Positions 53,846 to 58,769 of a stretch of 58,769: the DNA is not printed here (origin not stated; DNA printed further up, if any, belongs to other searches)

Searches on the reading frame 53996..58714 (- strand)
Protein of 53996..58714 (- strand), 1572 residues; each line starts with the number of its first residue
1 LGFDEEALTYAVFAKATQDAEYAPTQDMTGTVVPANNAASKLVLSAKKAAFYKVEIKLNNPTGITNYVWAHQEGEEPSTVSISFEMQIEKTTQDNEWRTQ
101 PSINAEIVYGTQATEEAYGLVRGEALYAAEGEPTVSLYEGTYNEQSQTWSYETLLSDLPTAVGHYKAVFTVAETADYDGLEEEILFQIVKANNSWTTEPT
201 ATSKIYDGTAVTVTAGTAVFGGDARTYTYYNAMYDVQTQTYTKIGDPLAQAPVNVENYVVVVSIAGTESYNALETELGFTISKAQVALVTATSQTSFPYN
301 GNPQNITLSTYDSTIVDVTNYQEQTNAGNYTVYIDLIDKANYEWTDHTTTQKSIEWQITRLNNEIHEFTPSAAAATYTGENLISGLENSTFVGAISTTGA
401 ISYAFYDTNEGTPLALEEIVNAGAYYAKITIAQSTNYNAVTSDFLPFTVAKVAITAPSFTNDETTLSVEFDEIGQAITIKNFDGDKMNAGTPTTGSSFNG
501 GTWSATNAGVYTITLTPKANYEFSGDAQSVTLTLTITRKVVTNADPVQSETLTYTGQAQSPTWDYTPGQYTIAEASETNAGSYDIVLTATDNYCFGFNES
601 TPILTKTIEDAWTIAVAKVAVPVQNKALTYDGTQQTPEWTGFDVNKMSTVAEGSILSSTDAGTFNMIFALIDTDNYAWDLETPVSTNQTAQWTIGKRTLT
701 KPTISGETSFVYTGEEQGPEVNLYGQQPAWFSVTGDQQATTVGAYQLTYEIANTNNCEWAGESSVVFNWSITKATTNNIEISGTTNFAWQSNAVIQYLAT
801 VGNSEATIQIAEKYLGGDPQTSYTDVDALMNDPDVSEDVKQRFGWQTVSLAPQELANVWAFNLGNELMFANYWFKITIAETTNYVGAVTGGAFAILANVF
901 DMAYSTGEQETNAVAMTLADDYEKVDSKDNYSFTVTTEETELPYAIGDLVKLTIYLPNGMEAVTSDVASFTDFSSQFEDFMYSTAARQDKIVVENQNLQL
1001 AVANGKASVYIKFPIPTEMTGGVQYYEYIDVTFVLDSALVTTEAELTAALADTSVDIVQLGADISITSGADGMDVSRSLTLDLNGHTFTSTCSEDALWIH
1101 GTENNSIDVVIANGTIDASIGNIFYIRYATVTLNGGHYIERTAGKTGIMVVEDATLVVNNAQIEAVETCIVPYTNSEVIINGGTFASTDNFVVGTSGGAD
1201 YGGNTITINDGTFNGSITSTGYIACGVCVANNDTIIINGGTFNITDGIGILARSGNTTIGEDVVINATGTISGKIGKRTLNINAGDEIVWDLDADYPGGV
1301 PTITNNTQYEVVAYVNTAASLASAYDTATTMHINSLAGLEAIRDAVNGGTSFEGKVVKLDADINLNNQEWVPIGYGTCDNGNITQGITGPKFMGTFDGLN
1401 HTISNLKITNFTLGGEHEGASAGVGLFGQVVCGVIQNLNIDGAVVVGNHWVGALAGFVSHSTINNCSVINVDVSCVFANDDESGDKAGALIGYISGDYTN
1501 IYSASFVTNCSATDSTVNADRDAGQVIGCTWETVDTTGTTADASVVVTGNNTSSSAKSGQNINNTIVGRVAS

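Call 11: search_protein_families(library=pfam, proteins=[window:53996-58714:-], max_evalue=0.001)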
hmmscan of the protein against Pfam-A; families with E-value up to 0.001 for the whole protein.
window:53996-58714:- (1572 aa): 1 family
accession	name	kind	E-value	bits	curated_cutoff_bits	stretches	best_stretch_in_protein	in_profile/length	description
PF20585.4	Pectate_lyase_5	-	1.2e-06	29.1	24.3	1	1039-1130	3-103/126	Putative pectate lyase-like adhesive domain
